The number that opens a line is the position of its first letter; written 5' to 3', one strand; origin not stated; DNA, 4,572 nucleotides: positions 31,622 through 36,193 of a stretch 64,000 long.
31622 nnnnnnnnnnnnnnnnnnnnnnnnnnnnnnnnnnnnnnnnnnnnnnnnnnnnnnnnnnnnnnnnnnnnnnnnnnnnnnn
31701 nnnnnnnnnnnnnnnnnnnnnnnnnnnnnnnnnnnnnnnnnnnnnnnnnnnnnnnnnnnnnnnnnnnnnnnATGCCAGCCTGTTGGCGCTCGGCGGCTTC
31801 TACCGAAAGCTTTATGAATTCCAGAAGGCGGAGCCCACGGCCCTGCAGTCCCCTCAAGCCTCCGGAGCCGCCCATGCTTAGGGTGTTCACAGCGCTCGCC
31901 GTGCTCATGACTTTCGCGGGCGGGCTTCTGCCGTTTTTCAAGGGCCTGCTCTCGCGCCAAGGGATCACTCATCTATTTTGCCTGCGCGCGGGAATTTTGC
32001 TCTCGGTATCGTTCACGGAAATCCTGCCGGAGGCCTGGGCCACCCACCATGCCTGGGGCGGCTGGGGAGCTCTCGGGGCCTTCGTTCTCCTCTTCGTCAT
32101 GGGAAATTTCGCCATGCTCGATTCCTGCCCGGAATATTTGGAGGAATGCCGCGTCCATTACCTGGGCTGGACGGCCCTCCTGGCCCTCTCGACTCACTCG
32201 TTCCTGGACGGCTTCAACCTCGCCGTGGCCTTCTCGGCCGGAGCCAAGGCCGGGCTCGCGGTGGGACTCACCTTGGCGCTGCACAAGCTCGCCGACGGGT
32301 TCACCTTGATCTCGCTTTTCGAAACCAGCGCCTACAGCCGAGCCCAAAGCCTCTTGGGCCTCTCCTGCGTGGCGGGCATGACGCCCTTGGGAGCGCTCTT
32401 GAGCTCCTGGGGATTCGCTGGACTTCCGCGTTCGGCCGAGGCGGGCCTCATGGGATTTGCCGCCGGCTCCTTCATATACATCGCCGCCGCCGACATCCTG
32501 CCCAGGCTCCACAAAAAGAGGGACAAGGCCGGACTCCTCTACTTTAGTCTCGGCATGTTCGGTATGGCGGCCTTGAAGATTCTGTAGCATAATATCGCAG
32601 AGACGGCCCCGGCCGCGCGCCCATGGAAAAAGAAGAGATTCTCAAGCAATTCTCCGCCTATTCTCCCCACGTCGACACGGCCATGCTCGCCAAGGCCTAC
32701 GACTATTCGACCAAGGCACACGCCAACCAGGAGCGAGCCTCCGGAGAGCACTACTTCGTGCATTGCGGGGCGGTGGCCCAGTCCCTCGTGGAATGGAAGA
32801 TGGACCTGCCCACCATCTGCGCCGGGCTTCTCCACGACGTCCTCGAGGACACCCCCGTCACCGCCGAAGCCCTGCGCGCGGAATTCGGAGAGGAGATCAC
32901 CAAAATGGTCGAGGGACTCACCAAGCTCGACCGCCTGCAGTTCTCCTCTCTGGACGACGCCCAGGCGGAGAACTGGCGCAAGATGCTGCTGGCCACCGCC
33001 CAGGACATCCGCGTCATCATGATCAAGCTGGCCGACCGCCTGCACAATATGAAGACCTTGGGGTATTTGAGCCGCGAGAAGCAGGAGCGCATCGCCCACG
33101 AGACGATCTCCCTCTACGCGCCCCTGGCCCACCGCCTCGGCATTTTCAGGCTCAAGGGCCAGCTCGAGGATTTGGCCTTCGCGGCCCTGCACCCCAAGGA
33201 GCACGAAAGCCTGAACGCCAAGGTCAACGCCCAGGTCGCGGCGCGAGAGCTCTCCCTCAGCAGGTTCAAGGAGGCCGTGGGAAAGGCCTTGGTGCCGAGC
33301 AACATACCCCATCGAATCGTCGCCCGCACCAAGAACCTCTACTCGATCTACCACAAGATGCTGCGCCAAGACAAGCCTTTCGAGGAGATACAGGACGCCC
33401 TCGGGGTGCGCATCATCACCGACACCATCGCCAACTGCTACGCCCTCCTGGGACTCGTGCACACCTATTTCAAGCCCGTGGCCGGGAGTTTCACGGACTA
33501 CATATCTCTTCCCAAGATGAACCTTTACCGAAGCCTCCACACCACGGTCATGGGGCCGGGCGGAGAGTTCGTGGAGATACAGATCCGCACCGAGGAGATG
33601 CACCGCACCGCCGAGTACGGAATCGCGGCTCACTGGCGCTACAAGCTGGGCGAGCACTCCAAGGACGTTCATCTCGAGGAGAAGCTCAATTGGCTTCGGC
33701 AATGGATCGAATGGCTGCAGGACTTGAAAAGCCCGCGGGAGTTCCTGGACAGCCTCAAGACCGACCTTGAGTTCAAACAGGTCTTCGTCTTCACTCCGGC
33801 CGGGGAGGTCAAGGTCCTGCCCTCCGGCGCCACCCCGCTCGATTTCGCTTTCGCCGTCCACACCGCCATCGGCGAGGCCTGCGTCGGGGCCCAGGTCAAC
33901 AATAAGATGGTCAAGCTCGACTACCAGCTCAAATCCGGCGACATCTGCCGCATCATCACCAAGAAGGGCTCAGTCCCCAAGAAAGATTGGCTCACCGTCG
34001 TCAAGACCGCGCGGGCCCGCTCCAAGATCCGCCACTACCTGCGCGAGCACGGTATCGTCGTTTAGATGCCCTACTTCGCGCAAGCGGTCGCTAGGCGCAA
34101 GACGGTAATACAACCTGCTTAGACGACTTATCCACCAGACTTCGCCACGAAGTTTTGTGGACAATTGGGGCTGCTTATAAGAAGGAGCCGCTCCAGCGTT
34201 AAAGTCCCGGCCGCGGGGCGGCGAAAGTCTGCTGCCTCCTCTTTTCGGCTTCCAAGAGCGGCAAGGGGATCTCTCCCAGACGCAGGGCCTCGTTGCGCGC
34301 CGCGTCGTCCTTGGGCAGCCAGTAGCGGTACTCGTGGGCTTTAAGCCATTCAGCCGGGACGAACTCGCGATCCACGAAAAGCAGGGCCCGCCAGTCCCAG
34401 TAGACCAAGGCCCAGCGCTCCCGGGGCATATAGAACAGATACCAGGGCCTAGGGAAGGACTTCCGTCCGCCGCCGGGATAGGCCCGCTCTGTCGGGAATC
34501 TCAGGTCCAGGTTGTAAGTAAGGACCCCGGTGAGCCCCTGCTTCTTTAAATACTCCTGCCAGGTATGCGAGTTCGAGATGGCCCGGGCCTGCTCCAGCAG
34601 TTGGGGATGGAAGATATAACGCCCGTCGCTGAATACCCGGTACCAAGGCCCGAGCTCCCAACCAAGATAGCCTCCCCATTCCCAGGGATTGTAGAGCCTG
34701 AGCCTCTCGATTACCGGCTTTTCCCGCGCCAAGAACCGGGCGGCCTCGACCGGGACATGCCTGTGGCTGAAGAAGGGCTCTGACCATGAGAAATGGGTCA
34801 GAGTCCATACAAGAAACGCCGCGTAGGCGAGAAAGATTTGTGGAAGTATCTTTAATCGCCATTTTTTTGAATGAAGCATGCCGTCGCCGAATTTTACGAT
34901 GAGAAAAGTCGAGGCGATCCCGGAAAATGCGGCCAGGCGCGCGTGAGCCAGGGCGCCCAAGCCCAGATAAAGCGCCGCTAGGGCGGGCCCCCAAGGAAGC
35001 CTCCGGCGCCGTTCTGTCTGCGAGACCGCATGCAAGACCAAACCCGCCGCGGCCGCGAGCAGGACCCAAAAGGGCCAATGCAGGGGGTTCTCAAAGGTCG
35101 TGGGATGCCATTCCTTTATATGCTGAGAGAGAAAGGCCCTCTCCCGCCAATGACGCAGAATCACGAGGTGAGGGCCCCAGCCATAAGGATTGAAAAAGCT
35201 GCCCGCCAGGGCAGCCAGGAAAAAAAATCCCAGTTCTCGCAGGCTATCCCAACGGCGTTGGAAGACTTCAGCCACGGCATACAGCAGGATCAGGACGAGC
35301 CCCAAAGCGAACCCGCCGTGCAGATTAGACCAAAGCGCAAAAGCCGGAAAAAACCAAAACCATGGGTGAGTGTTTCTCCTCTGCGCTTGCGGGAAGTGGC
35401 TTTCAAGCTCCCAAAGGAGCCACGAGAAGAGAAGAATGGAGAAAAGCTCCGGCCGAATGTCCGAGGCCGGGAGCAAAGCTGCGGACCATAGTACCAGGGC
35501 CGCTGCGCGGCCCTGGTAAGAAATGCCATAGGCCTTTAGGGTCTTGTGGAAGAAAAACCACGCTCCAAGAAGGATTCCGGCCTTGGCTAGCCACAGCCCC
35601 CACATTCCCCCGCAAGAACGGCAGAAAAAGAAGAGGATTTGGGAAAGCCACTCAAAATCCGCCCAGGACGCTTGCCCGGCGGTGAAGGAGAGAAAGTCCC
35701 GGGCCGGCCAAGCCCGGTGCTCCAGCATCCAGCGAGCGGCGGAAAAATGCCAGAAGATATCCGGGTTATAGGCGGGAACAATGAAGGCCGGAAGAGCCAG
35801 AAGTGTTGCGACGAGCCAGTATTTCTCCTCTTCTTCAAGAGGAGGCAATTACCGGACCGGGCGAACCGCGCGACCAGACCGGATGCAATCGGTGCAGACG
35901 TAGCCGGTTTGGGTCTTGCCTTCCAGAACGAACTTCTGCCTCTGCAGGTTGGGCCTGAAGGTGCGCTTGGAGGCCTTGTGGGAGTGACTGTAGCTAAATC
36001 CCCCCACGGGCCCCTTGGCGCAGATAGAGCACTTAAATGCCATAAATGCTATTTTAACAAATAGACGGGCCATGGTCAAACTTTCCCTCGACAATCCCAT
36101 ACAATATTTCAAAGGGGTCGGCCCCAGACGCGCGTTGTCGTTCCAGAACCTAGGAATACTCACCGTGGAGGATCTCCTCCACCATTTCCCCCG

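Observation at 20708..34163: Two copies of a 36-bp palindromic element with a compensatory double substitution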

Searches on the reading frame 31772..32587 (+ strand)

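Call 13: search_protein_families(library=pfam, proteins=[window:31772-32587:+])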
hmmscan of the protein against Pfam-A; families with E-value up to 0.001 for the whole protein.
window:31772-32587:+ (271 aa): 1 family
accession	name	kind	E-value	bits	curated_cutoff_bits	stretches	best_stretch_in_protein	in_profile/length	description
PF02535.28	Zip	-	1.4e-21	77.5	35.1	1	124-268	170-322/323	ZIP Zinc transporter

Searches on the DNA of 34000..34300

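Call 54: search_rna_families(source=window, start=34000, end=34300, threshold=evalue, max_evalue=10)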
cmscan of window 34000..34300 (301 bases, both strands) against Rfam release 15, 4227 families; matches with E-value up to 10: 1.
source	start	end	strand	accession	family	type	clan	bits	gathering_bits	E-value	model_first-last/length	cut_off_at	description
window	34242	34253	-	RF02914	DUF805b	Cis-reg;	CL00115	11.4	35.6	1.7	6-17/35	no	DUF805b RNA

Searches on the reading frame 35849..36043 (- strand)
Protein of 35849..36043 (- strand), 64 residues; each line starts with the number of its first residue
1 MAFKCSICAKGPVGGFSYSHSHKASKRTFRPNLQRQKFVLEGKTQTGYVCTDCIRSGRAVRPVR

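Call 43: search_protein_families(library=pfam, proteins=[window:35849-36043:-], max_evalue=0.00001)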
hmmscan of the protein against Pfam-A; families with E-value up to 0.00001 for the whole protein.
window:35849-36043:- (64 aa): 1 family
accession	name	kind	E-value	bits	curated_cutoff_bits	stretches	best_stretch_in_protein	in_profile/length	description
PF00830.24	Ribosomal_L28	-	7.4e-17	61.5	27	1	4-58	2-58/60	Ribosomal L28 family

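Call 79: find_encoding_contigs(protein=window:35849-36043:-, flank=10000, max_places=10)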
Protein window:35849-36043:- (64 aa): 1 contig read that carries it; 1 place shown.
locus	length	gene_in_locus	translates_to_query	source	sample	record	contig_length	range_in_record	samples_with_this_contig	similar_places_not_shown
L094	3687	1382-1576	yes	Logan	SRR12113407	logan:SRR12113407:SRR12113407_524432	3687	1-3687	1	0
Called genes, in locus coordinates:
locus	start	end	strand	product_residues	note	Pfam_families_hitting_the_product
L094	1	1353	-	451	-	?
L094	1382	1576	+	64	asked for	PF00830:Ribosomal_L28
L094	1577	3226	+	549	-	-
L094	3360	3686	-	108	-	?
